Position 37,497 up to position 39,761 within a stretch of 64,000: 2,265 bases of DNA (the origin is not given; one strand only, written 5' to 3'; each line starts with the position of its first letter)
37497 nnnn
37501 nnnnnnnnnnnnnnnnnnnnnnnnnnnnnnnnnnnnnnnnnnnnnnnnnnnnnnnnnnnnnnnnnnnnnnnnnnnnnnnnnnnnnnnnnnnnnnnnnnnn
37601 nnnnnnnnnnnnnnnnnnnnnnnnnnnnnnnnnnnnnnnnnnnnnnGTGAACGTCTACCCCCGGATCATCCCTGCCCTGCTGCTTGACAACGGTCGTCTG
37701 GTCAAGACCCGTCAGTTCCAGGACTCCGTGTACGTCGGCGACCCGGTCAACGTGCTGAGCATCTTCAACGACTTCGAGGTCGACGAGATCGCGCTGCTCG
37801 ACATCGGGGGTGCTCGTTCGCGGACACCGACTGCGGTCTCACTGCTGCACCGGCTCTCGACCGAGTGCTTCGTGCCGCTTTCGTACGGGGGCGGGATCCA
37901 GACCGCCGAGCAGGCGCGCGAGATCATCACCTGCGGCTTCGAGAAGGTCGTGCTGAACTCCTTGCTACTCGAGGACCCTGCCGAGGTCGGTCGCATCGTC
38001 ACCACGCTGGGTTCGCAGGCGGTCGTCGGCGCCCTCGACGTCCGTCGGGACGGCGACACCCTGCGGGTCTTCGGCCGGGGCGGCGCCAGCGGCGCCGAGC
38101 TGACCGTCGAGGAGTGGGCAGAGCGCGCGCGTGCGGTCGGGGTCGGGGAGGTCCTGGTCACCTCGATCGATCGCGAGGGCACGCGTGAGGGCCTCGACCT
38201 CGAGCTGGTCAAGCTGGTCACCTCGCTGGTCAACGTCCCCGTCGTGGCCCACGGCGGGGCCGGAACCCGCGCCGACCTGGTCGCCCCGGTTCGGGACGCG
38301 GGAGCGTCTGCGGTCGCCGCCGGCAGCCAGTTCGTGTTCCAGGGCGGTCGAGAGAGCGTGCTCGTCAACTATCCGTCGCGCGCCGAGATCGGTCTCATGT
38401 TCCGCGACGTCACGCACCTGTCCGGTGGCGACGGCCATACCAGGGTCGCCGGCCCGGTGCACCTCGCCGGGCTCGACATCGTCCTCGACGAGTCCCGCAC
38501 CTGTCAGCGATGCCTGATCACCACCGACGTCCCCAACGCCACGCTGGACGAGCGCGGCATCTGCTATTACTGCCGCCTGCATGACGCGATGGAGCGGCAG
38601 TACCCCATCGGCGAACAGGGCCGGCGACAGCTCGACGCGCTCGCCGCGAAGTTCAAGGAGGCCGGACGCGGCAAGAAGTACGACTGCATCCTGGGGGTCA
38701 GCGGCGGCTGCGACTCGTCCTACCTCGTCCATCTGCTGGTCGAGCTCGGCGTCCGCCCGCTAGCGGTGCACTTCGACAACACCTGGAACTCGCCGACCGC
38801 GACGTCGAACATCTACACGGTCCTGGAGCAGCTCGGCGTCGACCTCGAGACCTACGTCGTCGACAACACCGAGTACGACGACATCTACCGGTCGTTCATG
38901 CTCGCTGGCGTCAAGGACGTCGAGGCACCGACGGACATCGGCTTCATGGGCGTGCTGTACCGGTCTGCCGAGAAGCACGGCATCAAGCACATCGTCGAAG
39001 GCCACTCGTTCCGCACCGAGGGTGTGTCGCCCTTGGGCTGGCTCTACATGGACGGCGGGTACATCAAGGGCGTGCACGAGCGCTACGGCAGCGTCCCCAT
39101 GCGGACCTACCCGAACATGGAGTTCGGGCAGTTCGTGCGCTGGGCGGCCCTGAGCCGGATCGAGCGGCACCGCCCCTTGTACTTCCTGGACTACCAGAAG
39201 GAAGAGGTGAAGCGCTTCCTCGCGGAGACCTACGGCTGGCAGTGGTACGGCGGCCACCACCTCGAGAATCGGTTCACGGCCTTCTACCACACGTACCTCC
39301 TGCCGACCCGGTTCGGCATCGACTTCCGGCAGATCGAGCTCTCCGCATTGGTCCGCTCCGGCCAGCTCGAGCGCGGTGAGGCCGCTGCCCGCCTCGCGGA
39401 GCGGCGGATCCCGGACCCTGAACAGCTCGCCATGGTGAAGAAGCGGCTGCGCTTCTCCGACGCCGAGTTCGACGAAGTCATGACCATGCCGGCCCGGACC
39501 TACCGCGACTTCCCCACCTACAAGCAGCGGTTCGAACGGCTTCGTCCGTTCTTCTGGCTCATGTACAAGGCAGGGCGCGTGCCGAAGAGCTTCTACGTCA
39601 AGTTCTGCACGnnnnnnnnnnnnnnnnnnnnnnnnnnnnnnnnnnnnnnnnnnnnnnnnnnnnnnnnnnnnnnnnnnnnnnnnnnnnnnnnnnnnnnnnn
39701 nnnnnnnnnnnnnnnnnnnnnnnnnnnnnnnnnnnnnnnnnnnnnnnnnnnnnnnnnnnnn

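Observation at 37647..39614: Natural HisF-like barrel fused to an N-acetyl-sugar amidotransferase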

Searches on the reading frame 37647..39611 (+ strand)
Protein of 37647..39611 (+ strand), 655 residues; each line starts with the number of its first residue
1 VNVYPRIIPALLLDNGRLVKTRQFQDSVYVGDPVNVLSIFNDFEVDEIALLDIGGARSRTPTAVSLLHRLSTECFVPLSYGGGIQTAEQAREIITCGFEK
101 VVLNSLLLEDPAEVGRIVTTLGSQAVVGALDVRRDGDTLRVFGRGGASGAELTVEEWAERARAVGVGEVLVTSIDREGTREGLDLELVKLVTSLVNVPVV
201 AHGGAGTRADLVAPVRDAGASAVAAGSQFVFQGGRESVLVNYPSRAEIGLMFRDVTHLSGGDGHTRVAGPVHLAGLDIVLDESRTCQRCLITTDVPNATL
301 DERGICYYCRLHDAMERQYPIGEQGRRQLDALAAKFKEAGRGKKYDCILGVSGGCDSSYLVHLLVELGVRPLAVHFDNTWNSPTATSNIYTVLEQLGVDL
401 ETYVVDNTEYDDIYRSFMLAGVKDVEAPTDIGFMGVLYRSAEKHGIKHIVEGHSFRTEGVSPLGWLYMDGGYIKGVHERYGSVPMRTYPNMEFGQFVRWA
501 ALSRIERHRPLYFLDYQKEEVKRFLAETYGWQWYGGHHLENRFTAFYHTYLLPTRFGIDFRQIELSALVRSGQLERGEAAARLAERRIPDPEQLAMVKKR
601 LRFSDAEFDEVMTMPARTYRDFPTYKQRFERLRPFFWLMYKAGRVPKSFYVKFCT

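Call 3: search_protein_families(library=pfam, proteins=[window:37647-39611:+], max_evalue=0.01)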
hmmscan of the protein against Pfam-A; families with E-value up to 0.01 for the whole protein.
window:37647-39611:+ (655 aa): 5 families
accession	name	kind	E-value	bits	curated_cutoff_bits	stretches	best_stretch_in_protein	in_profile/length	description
PF00977.27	His_biosynth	-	2.9e-52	177.8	23.6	1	6-230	1-223/228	Histidine biosynthesis protein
PF01180.27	DHO_dh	-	9.2e-06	25.5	27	0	186-234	228-277/291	Dihydroorotate dehydrogenase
PF02581.23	TMP-TENI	-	8.8e-05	22.4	27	1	153-227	108-178/180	Thiamine monophosphate synthase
PF03060.21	NMO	-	0.00014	21.8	28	1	185-230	182-226/331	Nitronate monooxygenase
PF01116.26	F_bP_aldolase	-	0.0093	16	25.5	0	159-220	166-224/277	Fructose-bisphosphate aldolase class-II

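Call 4: search_protein_families(library=ncbifam, proteins=[window:37647-39611:+], max_evalue=0.01)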
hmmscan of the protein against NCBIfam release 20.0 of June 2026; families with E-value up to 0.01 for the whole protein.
window:37647-39611:+ (655 aa): 26 families (the best 25 are shown)
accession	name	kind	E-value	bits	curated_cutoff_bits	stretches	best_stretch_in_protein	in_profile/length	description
NF038364.1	AglZ_HisF2_fam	equivalog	1.2e-82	277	310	1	5-247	3-246/248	AglZ/HisF2 family acetamidino modification protein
TIGR03572.1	WbuZ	equivalog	2.6e-70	236.4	299.7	1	5-231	4-232/232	glycosyl amidation-associated protein WbuZ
TIGR03573.1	WbuX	subfamily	4.7e-68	230.1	203.2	1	284-612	2-343/344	N-acetyl sugar amidotransferase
TIGR00735.1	hisF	equivalog_domain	4.6e-47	160.4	294.55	1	6-231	5-234/254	imidazole glycerol phosphate synthase subunit HisF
TIGR00007.1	TIGR00007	equivalog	2.5e-31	109.1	228.95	1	7-227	1-219/231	1-(5-phosphoribosyl)-5-[(5-phosphoribosylamino)methylideneamino]imidazole-4-carboxamide isomerase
NF010112.0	PRK13585.1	equivalog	1.2e-30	106.9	243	1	6-228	4-223/241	1-(5-phosphoribosyl)-5-[(5-phosphoribosylamino)methylideneamino]imidazole-4-carboxamide isomerase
NF010113.0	PRK13586.1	equivalog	6.8e-15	55.4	238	1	6-212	3-205/232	1-(5-phosphoribosyl)-5-((5-phosphoribosylamino)methylideneamino)imidazole-4-carboxamide isomerase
TIGR01919.1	hisA-trpF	equivalog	2e-11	43.9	306.45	1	7-213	5-210/243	bifunctional 1-(5-phosphoribosyl)-5-((5-phosphoribosylamino)methylideneamino)imidazole-4-carboxamide isomerase/phosphoribosylanthranilate is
NF010114.0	PRK13587.1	equivalog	1.2e-10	41.4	305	1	39-212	39-208/234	1-(5-phosphoribosyl)-5-((5-phosphoribosylamino)methylideneamino)imidazole-4-carboxamide isomerase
NF003156.0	PRK04128.1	equivalog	1.7e-10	41.2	285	1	6-224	3-209/231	1-(5-phosphoribosyl)-5-((5-phosphoribosylamino)methylideneamino)imidazole-4-carboxamide isomerase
NF010712.0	PRK14114.1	equivalog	3.1e-10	39.9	327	1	16-209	15-201/241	1-(5-phosphoribosyl)-5-((5-phosphoribosylamino)methylideneamino)imidazole-4-carboxamide isomerase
TIGR02129.1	hisA_euk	equivalog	6.1e-07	29.4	229.3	1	78-219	80-225/255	phosphoribosylformimino-5-aminoimidazole carboxamide ribotide isomerase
TIGR00734.1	hisAF_rel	hypoth_equivalog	1.6e-06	28.1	179.85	0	151-222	140-209/221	HisA/HisF family protein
NF005574.0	PRK07259.1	equivalog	2e-06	26.9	269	0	60-122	222-284/304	dihydroorotate dehydrogenase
TIGR01768.1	GGGP-family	subfamily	0.00021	20.9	113.25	1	51-111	155-215/224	geranylgeranylglyceryl phosphate synthase family protein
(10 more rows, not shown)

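Call 5: find_homologous_proteins(query=window:37647-39611:+, max_evalue=1e-10)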
Query window:37647-39611:+ (655 aa): 2204 proteins with E <= 1e-10 among 8000 candidates; the best 120 are listed.
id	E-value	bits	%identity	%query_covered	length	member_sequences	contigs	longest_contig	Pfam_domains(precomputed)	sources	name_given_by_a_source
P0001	0.0e+0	1508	100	100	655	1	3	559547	PF01180.28,PF00977.28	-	-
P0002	0.0e+0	1261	81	100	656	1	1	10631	PF03060.22,PF00977.28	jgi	jgi:imidazoleglycerol phosphate synthase cyclase subunit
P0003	0.0e+0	1239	81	100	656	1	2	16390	PF00977.28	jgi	jgi:imidazoleglycerol phosphate synthase cyclase subunit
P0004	0.0e+0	1226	80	100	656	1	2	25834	PF00977.28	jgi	jgi:imidazoleglycerol phosphate synthase cyclase subunit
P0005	0.0e+0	1129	74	100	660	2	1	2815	PF00977.28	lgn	-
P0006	0.0e+0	1117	72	100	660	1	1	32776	PF00977.28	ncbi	-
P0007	0.0e+0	1103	73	100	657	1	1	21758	PF00977.28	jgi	jgi:imidazoleglycerol phosphate synthase cyclase subunit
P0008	0.0e+0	1089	71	100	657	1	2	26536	PF00977.28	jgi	jgi:imidazoleglycerol phosphate synthase cyclase subunit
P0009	0.0e+0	1081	71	100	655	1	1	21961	PF00977.28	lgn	-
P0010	0.0e+0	1081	70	100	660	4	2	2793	PF00977.28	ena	-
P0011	0.0e+0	1059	71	100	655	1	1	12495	PF05690.21,PF03060.22,PF00977.28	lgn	-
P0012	0.0e+0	1057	69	100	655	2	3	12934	PF00977.28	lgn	-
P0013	0.0e+0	1057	69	100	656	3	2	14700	PF05690.21,PF03060.22,PF00977.28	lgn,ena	-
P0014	0.0e+0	1056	68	100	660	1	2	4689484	PF02581.24,PF00977.28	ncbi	ncbi:N-acetyl sugar amidotransferase [Agromyces bauzanensis]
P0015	0.0e+0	1041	67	100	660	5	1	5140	PF05690.21,PF00977.28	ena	-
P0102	8.9e-277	938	63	99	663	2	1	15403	PF00977.28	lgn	-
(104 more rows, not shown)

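Call 7: search_solved_structures(query=window:37647-39611:+, max_evalue=0.001, show_alignments=0)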
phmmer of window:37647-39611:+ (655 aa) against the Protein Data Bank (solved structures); distinct sequences matched with E-value up to 0.001: 74 (the best 60 are shown).
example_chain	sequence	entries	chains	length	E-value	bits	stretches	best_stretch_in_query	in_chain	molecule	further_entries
4evz_A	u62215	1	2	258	3.8e-42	147.6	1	5-231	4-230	HisF-LUCA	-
4j9j_A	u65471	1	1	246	1.2e-40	142.7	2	91-209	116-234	Imidazole glycerol phosphate synthase subunit HisF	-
1vh7_A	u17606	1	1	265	1.4e-40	142.4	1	5-239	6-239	Imidazole glycerol phosphate synthase subunit hisF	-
1gpw_A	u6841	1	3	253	1.5e-40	142.3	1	5-232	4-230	HISF PROTEIN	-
8s8s_A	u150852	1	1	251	1.6e-40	142.2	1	5-232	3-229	Imidazole glycerol phosphate synthase subunit HisF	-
1ka9_F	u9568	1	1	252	1.9e-40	142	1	2-231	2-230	imidazole glycerol phosphate synthase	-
5tql_A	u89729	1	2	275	2e-40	141.9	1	5-232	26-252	Imidazole glycerol phosphate synthase subunit HisF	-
7qc3_A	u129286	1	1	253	2e-40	141.9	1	5-232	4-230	Imidazole glycerol phosphate synthase subunit HisF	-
1thf_D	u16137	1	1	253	2.1e-40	141.8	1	5-232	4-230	HISF PROTEIN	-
2wjz_A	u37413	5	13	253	2.1e-40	141.8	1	5-232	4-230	IMIDAZOLE GLYCEROL PHOSPHATE SYNTHASE HISF | IMIDAZOLE GLYCEROL PHOSPHATE SYNTHASE SUBUNIT HISF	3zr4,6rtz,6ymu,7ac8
2a0n_A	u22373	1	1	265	2.4e-40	141.7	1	5-232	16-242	Imidazole glycerol phosphate synthase subunit hisF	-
6vdg_A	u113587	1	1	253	2.4e-40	141.7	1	5-232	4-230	Imidazole glycerol phosphate synthase subunit HisF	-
6ru0_A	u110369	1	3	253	5.3e-40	140.5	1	5-232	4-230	Imidazole glycerol phosphate synthase subunit HisF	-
8s8r_D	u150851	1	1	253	2.8e-39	138.1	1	5-232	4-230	Imidazole glycerol phosphate synthase subunit HisF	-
7qc9_A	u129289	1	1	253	3.3e-39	137.9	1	5-232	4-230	Imidazole glycerol phosphate synthase subunit HisF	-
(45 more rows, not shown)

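Call 20: search_protein_representatives(protein=window:37647-39611:+)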
Query: 655 residues. Proteins with E-value up to 0.001 (for the whole library): 15962; up to 1e-10: 6854; up to 1e-30: 1372. The best 150 are listed.
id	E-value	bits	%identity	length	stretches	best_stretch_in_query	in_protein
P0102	2.8e-277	937.7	64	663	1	5-654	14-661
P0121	1.6e-207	707.3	50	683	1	4-654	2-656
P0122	5.4e-185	632.8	48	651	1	6-655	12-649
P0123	6.3e-183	626.0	47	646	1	6-654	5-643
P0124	6.0e-168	576.5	46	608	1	38-654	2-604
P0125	4.5e-150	517.5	44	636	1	4-623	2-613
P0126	7.0e-124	430.9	52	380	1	285-653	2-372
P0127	2.2e-123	429.3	36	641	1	4-633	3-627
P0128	2.7e-109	382.8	47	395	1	283-654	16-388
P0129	2.2e-108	379.7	44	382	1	283-654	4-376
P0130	1.3e-107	377.1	47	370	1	286-654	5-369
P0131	3.3e-105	369.2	34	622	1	6-636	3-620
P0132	3.6e-105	369.1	44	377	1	285-653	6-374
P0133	4.7e-103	362.1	45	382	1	286-654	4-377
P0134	8.6e-102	358.0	43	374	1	285-654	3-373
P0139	7.6e-96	338.3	41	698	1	283-638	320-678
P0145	5.5e-92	325.6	39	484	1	6-477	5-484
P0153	3.5e-86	306.4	41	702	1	281-640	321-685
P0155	4.7e-86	305.9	40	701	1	283-646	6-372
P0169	3.9e-80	286.4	40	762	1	282-632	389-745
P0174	3.1e-78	280.1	38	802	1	279-639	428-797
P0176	5.6e-78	279.3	40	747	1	300-641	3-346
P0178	1.6e-77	277.7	37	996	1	281-641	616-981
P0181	2.6e-76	273.8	41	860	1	284-636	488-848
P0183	6.9e-76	272.4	36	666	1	238-631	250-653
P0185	9.3e-76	271.9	37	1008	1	268-640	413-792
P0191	8.8e-75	268.7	38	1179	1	284-640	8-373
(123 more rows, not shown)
